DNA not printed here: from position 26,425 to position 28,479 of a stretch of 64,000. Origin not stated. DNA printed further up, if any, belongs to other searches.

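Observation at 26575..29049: Archaellum-type ATPase pair (ArlH/FlaH-like plus ArlI/FlaI-like) with no ArlJ or archaellin partner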

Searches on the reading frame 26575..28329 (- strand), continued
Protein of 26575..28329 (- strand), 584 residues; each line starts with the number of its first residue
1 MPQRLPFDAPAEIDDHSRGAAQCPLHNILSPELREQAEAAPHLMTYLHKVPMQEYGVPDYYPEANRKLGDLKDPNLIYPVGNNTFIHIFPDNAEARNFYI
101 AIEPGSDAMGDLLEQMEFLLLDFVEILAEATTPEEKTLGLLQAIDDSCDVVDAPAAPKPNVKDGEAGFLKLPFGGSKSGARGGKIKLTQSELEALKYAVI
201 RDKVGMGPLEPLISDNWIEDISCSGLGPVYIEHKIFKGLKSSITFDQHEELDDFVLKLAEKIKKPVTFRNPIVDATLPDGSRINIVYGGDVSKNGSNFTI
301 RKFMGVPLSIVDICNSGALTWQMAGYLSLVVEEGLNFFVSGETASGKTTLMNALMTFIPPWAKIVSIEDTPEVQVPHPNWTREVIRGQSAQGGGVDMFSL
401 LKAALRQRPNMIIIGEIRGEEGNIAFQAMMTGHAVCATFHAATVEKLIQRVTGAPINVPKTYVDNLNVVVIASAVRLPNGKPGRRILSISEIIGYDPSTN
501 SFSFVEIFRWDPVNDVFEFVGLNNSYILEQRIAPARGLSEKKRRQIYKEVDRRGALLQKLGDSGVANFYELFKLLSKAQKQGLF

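Call 26: find_encoding_contigs(protein=P0133, flank=10000, max_places=2)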
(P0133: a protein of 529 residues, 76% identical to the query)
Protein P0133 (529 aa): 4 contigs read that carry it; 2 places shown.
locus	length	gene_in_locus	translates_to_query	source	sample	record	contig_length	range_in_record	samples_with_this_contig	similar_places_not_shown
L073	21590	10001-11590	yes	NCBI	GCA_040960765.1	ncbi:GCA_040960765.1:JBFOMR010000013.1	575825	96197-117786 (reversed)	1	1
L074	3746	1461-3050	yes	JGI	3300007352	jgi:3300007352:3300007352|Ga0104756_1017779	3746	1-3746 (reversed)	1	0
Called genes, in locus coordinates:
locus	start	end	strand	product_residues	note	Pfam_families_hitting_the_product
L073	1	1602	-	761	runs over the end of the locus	PF00270:DEAD, PF04851:ResIII, PF00271:Helicase_C, PF22982:WHD_HRQ1, PF09369:MZB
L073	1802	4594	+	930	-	PF02743:dCache_1 (weak)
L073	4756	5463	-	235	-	PF00196:GerE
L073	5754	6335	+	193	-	PF01917:Flagellin_arch-type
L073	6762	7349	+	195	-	PF01917:Flagellin_arch-type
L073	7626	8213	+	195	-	PF01917:Flagellin_arch-type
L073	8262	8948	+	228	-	-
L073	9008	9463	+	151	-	PF01917:Flagellin_arch-type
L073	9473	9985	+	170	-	PF01917:Flagellin_arch-type (weak)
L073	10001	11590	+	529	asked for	-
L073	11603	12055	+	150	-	-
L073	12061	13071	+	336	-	PF01520:Amidase_3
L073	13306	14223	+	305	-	PF00294:PfkB, PF08543:Phos_pyr_kin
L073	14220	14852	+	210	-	PF13580:SIS_2 (faint), PF01380:SIS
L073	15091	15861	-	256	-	PF00561:Abhydrolase_1, PF12146:Hydrolase_4, PF12697:Abhydrolase_6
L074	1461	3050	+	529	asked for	-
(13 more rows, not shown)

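Call 29: list_cluster_members(proteins=[P0001, P0138, P0149, P0152, P0157, P0161, P0164, P0173, P0176, P0187])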
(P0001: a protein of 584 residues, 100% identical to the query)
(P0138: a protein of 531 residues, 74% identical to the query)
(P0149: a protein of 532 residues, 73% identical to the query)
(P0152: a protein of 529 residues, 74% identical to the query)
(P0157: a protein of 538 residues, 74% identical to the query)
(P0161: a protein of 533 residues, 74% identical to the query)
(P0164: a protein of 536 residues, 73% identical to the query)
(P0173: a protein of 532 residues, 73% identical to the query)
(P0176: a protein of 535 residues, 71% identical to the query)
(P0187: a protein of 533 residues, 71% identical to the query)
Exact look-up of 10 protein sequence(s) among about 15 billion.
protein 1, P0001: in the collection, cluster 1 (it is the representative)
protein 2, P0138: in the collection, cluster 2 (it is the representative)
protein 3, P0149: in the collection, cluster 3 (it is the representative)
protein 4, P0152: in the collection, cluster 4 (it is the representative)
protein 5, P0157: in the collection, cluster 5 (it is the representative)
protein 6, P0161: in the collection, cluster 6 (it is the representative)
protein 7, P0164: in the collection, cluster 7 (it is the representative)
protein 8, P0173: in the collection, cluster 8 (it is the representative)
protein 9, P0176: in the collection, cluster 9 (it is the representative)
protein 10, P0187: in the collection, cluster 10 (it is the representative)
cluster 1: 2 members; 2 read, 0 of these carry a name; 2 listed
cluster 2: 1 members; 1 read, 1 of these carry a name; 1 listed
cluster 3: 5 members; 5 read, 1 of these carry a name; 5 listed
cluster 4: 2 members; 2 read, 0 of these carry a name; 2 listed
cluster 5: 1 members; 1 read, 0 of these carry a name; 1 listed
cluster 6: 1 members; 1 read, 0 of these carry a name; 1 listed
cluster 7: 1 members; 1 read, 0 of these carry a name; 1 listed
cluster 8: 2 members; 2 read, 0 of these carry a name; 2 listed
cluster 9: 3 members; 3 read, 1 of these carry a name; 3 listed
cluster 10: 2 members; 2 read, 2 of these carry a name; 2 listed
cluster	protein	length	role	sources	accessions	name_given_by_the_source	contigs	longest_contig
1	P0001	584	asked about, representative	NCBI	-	-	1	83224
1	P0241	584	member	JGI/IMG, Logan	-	-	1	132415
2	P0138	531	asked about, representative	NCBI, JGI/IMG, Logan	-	flagellar protein FlaJ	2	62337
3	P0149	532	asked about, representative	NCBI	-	-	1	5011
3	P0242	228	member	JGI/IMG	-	flagellar protein FlaJ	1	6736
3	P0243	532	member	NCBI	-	-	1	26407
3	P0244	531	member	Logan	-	-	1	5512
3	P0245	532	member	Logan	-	-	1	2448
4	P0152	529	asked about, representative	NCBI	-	-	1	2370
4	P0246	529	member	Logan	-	-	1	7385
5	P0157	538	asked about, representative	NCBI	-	-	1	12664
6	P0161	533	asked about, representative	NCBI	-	-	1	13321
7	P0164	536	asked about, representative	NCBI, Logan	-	-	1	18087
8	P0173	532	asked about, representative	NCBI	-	-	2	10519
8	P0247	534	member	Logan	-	-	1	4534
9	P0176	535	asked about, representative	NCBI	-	-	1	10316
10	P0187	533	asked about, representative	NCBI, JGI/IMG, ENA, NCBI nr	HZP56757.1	MAG TPA: hypothetical protein VFC53_04290 [Dehalococcoidia bacterium] | hypothetical protein [Dehalococcoidia bacterium]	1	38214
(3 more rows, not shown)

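Call 30: find_encoding_contigs(protein=P0138, flank=8000, max_places=3)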
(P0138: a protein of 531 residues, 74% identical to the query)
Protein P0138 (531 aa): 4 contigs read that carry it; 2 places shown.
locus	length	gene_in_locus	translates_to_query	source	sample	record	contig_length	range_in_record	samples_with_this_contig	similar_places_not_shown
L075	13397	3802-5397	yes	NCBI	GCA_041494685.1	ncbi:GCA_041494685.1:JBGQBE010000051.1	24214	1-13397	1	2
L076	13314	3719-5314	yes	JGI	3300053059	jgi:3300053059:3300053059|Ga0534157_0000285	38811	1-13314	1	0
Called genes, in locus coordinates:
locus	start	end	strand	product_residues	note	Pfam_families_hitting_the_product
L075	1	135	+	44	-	?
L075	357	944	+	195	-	PF01917:Flagellin_arch-type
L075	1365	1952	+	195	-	PF01917:Flagellin_arch-type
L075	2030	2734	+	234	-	-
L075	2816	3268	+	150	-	PF01917:Flagellin_arch-type (weak)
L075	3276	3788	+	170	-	-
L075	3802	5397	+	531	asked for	-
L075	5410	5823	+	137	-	-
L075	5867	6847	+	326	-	PF01520:Amidase_3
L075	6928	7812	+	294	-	PF00294:PfkB, PF08543:Phos_pyr_kin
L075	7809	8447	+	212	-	PF01380:SIS, PF13580:SIS_2 (weak)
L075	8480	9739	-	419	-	PF05977:MFS_3, PF07690:MFS_1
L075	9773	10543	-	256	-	PF12146:Hydrolase_4, PF00561:Abhydrolase_1, PF12697:Abhydrolase_6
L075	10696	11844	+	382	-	PF02636:Methyltransf_28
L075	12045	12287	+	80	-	-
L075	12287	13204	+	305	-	PF02424:ApbE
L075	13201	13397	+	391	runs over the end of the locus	PF01794:Ferric_reduct (weak)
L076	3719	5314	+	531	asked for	-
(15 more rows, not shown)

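Call 31: find_encoding_contigs(protein=P0020, flank=8000, max_places=3)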
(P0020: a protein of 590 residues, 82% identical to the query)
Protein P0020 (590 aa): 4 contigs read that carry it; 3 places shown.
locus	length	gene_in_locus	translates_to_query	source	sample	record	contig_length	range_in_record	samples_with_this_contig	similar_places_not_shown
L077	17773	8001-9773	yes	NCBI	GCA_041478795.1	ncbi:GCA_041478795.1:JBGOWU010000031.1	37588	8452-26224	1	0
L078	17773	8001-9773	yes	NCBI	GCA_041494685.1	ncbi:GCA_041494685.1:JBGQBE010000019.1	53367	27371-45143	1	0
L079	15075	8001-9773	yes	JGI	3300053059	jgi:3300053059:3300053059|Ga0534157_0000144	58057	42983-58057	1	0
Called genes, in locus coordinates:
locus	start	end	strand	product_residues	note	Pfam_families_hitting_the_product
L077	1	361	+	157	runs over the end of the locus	-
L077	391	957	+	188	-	PF00293:NUDIX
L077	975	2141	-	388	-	PF00990:GGDEF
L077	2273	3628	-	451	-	PF04542:Sigma70_r2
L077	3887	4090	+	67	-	-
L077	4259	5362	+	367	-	PF08735:DUF1786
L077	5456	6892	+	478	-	PF02629:CoA_binding (weak), PF13380:CoA_binding_2, PF13607:Succ_CoA_lig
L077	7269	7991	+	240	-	PF05625:PAXNEB (faint), PF06745:ATPase, PF23442:DUF7125, PF13481:AAA_25 (weak)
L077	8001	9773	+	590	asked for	PF00437:T2SSE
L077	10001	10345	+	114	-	-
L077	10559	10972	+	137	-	PF12172:zf-ChsH2, PF01796:OB_ChsH2_C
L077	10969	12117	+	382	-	PF22691:Thiolase_C_1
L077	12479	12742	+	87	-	-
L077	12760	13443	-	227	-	PF00582:Usp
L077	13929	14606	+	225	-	-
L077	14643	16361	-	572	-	PF09924:LPG_synthase_C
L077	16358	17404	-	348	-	PF03706:LPG_synthase_TM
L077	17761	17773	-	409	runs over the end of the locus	PF18854:baeRF_family10, PF18856:baeRF_family12 (weak)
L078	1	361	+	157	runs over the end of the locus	-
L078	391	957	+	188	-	PF00293:NUDIX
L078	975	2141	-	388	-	PF00990:GGDEF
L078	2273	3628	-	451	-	PF04542:Sigma70_r2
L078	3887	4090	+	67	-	-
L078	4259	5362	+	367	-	PF08735:DUF1786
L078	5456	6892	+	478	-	PF02629:CoA_binding (weak), PF13380:CoA_binding_2, PF13607:Succ_CoA_lig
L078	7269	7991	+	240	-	PF05625:PAXNEB (faint), PF06745:ATPase, PF23442:DUF7125, PF13481:AAA_25 (weak)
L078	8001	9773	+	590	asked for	PF00437:T2SSE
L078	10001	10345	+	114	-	-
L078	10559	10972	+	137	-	PF12172:zf-ChsH2, PF01796:OB_ChsH2_C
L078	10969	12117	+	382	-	PF22691:Thiolase_C_1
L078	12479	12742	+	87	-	-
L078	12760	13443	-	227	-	PF00582:Usp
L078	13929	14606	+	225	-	-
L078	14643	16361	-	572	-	PF09924:LPG_synthase_C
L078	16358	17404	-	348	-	PF03706:LPG_synthase_TM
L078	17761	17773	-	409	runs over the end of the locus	PF18854:baeRF_family10, PF10116:Host_attach (faint), PF18856:baeRF_family12 (weak)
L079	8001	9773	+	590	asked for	PF00437:T2SSE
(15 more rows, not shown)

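Call 32: list_cluster_members(proteins=[P0139, P0159, P0167, P0172, P0175, P0177, P0186, P0154, P0155, P0179])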
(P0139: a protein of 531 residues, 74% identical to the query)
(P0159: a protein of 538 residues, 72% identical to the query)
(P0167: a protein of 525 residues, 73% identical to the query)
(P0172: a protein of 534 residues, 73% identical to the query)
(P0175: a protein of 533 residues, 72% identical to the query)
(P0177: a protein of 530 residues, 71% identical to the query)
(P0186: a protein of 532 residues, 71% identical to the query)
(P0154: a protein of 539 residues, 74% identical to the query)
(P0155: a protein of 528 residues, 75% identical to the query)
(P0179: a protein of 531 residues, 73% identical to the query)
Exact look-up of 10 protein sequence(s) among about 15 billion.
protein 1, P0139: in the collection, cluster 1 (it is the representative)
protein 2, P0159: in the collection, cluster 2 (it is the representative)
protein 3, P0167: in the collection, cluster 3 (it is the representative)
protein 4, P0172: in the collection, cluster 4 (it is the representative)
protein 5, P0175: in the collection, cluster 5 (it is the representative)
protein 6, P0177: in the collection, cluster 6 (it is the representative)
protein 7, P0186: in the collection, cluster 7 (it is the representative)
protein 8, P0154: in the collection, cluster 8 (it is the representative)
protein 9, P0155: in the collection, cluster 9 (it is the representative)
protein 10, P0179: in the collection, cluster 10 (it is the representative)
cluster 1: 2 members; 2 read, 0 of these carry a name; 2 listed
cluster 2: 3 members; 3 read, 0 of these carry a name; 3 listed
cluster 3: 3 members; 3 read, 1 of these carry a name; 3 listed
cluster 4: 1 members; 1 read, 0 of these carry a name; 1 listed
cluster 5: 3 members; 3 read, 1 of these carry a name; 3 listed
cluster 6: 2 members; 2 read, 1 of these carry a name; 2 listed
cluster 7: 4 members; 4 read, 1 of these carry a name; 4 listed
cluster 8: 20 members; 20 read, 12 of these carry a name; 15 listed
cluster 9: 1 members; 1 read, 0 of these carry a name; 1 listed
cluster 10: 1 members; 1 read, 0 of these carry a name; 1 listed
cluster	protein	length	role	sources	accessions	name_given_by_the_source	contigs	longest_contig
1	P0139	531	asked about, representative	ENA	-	-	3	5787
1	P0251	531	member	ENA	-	-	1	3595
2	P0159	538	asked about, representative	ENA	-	-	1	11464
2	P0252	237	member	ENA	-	-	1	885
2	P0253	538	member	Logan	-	-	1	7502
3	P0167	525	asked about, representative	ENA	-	-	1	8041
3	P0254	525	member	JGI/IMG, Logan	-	flagellar protein FlaJ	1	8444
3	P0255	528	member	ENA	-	-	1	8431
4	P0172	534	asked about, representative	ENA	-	-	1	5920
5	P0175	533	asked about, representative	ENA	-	-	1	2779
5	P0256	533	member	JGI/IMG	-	flagellar protein FlaJ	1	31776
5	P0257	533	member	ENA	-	-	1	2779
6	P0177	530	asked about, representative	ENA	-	-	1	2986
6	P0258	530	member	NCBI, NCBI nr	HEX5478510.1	MAG TPA: hypothetical protein VFY79_02195 [Dehalococcoidia bacterium] | hypothetical protein [Dehalococcoidia bacterium]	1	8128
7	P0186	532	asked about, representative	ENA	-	-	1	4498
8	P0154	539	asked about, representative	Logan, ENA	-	-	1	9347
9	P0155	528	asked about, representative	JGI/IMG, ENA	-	-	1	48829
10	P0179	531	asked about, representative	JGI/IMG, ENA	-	-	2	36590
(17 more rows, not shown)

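Call 39: search_solved_structures(query=window:26575-28329:-, max_evalue=1e-10, show_alignments=1)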
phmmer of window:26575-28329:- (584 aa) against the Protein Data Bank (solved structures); distinct sequences matched with E-value up to 1e-10: 9.
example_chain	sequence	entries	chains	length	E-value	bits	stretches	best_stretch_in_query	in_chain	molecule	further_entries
4ii7_A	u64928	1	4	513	1.2e-124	420.1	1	193-583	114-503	FlaI ATPase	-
4ihq_A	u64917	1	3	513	8.2e-124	417.4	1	193-583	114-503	FlaI ATPase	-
2oap_1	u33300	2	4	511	2.1e-83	283.9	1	187-574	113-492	Type II secretion system protein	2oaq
8rkd_E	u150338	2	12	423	2.9e-43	151.4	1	185-497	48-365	Pilus assembly ATPase CpaF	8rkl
8rjf_A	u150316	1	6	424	2.9e-43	151.4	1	185-497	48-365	Pilus assembly ATPase CpaF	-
9e24_A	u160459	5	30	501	4.8e-43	150.7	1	185-497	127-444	CpaF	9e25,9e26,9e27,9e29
2gza_A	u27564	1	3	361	2.5e-18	69.1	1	207-500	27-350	Type IV secretion system protein VirB11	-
6bge_A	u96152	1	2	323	1.3e-17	66.7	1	264-451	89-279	VirB11-like protein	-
1g6o_A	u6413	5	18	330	1.4e-17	66.6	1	264-451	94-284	CAG-ALPHA | virB11 homolog | Cag-alfa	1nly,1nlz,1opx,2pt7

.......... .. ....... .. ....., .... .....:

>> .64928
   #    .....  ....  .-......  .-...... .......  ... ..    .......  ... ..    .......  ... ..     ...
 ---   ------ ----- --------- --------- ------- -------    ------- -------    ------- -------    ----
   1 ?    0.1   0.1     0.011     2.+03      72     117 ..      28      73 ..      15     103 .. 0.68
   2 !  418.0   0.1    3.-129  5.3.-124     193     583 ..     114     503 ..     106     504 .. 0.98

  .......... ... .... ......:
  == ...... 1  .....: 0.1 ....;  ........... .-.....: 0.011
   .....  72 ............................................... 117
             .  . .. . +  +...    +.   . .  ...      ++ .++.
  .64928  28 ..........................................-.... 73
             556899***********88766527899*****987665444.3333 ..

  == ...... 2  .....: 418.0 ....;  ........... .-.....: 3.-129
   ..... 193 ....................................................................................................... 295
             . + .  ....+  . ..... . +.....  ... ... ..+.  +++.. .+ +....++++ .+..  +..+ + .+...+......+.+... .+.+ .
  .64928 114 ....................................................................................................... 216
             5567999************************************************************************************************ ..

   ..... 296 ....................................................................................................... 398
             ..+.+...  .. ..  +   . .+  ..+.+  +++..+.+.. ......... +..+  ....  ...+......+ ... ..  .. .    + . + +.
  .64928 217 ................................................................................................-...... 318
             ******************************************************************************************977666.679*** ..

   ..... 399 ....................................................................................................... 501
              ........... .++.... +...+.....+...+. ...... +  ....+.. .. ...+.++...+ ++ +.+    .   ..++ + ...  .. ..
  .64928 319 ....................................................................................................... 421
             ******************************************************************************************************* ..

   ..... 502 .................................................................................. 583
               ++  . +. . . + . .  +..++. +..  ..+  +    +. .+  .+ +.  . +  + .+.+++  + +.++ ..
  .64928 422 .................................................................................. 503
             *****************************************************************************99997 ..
